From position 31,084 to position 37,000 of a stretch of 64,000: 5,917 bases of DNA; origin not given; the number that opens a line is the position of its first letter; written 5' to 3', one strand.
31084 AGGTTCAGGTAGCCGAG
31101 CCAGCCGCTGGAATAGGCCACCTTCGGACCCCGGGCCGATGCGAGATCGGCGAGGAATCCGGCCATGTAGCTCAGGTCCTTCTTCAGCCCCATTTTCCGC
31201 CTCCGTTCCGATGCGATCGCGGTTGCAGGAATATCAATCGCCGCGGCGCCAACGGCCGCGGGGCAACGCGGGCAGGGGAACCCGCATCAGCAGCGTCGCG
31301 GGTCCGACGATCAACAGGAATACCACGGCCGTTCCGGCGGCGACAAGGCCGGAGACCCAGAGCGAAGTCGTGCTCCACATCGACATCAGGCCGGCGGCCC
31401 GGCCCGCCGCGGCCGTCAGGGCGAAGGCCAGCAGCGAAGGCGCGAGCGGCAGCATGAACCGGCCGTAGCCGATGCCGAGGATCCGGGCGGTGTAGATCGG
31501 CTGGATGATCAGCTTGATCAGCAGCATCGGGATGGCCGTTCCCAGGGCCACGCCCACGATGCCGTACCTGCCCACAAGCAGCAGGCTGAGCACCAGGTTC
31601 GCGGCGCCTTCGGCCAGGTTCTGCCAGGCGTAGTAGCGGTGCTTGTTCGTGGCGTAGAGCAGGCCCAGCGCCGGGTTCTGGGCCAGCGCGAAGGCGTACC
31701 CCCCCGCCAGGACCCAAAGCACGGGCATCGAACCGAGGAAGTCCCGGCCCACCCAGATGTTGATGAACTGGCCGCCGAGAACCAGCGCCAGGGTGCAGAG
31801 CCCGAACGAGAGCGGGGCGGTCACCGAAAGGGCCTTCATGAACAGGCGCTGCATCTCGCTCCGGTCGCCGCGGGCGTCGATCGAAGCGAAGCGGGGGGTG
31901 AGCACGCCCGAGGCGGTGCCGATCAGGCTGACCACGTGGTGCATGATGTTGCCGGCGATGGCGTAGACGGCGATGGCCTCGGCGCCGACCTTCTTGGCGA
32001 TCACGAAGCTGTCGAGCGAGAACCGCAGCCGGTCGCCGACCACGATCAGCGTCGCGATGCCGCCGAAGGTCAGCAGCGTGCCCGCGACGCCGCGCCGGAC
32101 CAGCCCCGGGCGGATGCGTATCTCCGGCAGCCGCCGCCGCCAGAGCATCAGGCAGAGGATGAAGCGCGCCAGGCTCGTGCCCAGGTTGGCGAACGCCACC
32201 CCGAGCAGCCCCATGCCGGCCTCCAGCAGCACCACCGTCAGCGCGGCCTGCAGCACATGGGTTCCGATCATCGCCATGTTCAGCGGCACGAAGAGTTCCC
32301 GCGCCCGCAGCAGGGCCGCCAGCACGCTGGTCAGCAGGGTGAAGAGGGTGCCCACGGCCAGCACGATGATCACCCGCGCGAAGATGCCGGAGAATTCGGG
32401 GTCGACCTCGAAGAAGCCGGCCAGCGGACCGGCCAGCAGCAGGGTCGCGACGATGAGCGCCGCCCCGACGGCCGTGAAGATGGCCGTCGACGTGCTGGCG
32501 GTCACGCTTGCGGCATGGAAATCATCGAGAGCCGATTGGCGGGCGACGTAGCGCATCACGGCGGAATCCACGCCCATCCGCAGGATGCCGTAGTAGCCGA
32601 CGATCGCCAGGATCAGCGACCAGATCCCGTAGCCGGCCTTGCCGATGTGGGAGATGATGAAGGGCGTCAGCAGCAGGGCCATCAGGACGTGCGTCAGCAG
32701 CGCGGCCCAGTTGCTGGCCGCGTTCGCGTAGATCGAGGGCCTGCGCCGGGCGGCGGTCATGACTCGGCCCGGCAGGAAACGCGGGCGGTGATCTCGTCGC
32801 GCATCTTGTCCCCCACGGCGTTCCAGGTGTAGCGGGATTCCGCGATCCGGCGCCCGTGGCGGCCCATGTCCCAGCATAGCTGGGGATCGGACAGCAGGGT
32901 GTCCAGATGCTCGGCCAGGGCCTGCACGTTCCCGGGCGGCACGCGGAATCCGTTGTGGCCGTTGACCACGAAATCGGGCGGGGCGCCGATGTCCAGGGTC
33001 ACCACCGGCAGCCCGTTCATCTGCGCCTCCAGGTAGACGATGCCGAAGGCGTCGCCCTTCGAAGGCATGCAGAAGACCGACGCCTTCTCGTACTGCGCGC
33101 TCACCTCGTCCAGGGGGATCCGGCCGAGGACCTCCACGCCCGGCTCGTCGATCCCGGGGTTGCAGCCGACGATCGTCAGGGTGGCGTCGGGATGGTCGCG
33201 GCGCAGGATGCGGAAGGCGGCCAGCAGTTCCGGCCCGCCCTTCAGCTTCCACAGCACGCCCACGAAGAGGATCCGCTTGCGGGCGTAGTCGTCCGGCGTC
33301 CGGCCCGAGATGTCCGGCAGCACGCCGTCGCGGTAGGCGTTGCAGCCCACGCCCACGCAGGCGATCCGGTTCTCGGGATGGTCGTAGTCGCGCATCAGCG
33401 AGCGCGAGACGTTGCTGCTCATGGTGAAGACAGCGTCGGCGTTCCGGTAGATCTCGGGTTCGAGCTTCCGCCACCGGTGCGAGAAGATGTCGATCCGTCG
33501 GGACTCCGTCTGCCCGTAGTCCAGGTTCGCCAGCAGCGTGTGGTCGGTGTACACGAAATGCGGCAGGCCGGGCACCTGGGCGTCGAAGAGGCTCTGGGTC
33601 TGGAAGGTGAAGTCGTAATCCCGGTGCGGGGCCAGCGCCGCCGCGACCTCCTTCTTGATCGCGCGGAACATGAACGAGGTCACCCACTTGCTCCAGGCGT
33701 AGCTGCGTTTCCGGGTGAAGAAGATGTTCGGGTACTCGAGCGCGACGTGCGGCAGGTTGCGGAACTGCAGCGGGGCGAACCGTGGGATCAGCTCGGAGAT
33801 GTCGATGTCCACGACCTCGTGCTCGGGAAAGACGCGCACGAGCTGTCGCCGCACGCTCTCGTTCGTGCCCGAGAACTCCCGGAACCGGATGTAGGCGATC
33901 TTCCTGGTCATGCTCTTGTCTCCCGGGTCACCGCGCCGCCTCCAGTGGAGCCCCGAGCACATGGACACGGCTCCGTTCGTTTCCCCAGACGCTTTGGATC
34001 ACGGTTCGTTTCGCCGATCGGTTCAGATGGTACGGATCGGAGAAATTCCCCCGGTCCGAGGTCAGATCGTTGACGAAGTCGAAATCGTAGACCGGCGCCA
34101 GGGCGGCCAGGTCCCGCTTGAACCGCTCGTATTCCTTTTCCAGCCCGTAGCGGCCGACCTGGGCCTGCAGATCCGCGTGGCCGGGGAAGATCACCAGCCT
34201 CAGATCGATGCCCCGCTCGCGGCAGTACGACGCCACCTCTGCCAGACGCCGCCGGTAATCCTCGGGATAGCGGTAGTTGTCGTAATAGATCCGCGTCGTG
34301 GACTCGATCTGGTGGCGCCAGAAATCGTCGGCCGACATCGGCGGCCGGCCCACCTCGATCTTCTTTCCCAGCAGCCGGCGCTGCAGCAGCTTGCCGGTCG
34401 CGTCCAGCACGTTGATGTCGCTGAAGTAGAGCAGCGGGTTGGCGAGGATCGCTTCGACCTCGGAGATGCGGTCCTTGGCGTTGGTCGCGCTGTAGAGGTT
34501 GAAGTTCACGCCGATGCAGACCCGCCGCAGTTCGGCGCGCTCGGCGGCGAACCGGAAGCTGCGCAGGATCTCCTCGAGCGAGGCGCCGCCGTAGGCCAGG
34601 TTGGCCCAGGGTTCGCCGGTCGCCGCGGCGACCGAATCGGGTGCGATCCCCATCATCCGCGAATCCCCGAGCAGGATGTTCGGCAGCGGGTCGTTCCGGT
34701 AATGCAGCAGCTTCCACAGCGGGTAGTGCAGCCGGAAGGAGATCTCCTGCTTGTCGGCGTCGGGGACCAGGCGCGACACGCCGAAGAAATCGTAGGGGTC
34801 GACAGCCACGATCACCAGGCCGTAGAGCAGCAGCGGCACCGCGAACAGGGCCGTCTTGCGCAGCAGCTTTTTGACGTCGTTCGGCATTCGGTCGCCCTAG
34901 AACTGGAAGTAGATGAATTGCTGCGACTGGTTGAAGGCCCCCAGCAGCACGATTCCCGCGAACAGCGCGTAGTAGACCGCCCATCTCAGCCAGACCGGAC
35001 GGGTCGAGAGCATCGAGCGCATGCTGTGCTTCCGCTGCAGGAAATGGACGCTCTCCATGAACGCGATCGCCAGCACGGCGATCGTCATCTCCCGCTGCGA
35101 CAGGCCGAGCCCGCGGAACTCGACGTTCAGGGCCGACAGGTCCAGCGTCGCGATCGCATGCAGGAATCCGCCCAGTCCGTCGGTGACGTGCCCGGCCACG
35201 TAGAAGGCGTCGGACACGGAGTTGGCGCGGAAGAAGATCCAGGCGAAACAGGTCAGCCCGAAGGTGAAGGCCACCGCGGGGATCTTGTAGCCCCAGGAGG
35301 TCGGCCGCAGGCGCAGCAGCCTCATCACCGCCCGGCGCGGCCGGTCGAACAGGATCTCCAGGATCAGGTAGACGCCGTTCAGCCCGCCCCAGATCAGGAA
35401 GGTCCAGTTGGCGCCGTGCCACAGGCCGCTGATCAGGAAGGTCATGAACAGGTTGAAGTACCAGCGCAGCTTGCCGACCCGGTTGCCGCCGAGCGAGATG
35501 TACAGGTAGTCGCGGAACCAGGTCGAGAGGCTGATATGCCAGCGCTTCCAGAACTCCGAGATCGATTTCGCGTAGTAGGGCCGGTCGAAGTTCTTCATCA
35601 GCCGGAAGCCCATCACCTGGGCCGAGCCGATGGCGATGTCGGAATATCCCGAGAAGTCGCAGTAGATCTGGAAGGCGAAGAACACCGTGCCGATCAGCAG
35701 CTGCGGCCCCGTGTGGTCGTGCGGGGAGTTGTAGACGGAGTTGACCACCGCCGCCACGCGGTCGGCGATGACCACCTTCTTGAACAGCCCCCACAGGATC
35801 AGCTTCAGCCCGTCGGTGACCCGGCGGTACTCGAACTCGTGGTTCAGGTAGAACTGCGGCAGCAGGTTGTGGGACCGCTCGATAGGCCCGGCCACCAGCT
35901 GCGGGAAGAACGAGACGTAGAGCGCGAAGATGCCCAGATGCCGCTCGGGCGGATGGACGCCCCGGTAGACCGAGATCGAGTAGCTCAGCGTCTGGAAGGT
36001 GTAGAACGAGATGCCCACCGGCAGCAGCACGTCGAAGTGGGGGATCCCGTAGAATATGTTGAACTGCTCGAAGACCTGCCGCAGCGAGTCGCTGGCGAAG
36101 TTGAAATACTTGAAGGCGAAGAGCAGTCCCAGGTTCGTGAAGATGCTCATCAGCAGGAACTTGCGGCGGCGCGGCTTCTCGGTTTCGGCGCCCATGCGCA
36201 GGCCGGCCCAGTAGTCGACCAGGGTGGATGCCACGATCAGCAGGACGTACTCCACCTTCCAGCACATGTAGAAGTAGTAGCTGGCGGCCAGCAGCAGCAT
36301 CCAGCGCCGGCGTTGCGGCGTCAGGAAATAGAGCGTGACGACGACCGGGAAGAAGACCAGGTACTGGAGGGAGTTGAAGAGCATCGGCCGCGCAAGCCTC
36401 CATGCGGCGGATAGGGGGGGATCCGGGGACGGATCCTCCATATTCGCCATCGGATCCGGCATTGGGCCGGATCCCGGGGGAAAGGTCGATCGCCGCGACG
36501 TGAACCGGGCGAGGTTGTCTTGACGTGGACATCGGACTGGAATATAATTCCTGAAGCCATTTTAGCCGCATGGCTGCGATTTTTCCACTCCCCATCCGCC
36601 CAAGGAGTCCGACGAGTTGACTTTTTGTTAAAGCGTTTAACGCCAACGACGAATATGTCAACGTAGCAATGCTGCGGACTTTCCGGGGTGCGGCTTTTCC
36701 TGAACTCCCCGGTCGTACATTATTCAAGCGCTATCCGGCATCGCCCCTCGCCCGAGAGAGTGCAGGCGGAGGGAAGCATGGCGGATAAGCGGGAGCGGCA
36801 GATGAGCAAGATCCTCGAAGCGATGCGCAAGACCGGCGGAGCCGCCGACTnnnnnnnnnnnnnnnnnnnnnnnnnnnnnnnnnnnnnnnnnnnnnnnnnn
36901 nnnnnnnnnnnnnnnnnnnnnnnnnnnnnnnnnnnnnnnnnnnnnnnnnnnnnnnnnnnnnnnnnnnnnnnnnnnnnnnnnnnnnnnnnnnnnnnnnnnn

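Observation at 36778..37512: BY-kinase-like protein whose Walker A lysine is replaced (GEGAS instead of GEGKS) and which lacks a C-terminal tyrosine cluster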

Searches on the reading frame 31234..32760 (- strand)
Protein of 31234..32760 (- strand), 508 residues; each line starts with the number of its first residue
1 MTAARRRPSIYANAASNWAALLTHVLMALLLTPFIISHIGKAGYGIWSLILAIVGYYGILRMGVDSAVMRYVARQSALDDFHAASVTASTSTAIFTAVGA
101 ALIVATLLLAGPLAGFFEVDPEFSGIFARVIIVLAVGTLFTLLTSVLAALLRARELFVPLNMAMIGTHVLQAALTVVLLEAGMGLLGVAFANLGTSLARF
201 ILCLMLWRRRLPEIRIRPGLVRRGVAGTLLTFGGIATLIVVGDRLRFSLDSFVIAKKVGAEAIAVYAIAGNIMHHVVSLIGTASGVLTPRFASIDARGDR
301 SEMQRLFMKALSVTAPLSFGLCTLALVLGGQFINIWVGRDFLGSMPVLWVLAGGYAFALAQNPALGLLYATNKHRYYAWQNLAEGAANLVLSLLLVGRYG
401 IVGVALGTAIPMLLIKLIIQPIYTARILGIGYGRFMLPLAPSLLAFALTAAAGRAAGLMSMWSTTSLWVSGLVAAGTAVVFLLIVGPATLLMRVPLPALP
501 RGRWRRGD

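Call 50: search_protein_families(library=pfam, proteins=[window:31234-32760:-], max_evalue=0.001)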
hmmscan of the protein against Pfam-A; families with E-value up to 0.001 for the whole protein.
window:31234-32760:- (508 aa): 2 families
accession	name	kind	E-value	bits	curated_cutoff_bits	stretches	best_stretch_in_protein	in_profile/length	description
PF13440.11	Polysacc_synt_3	-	4.7e-19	69.2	23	1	41-345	8-292/293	Polysaccharide biosynthesis protein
PF01554.23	MatE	-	2.3e-07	31.1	24.9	1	30-176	14-160/161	MatE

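Call 52: search_protein_families(library=ncbifam, proteins=[window:31234-32760:-], max_evalue=0.00001)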
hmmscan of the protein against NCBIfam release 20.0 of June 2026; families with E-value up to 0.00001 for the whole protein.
window:31234-32760:- (508 aa): 3 families
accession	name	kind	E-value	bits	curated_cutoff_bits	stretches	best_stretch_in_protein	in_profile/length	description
NF041503.1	WZX_like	subfamily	1.9e-13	50.3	300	1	131-409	132-412/429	O-unit flippase-like protein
NF007773.0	PRK10459.1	equivalog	6.1e-11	42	273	1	15-486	10-466/492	MOP flippase family protein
NF058658.1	Oglyco_Wzx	exception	2.7e-06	26.7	720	1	99-445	90-423/478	O-glycosylation flippase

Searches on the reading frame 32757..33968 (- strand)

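Call 10: search_protein_families(library=pfam, proteins=[window:32757-33968:-], max_evalue=0.001)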
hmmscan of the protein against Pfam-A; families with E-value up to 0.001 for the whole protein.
window:32757-33968:- (403 aa): 4 families
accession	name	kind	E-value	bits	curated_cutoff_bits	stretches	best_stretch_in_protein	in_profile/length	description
PF00534.26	Glycos_transf_1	-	1.5e-29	103.2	26.4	1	230-373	15-170/172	Glycosyl transferases group 1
PF13692.12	Glyco_trans_1_4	-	8e-28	97.9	27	1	230-361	1-142/142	Glycosyl transferases group 1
PF20706.3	GT4-conflict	-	5.6e-08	32.6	26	1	287-323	273-309/385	Family 4 Glycosyltransferase in conflict systems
PF13439.12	Glyco_transf_4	-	0.00022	21.7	28.5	1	136-205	97-162/170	Glycosyltransferase Family 4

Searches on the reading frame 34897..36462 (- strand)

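Call 10: search_protein_families(library=pfam, proteins=[window:34897-36462:-], max_evalue=0.001)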
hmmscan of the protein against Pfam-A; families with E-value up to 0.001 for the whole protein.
window:34897-36462:- (521 aa): 2 families
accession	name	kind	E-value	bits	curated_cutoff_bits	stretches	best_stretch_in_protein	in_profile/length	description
PF03062.24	MBOAT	-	2.7e-28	99.7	27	1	179-381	84-307/337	MBOAT, membrane-bound O-acyltransferase family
PF13813.11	MBOAT_2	-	3e-07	31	25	1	291-351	4-66/85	Membrane bound O-acyl transferase family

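Call 52: search_protein_families(library=ncbifam, proteins=[window:34897-36462:-], max_evalue=0.00001)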
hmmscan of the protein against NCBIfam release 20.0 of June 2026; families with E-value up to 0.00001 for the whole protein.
window:34897-36462:- (521 aa): 1 family
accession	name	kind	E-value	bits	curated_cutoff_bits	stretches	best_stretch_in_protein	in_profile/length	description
TIGR04091.1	LTA_dltB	equivalog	3.2e-42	145.1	375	1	103-411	82-376/380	D-alanyl-lipoteichoic acid biosynthesis protein DltB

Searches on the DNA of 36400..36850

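Call 67: search_rna_families(source=window, start=36400, end=36850, threshold=evalue, max_evalue=1)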
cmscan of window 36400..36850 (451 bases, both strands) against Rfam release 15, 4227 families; matches with E-value up to 1: 1.
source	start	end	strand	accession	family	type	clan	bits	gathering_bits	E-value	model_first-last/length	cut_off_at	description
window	36401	36572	+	RF02357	RNaseP-T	Gene; ribozyme;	CL00002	14.5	60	0.7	1-208/208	no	RNaseP truncated form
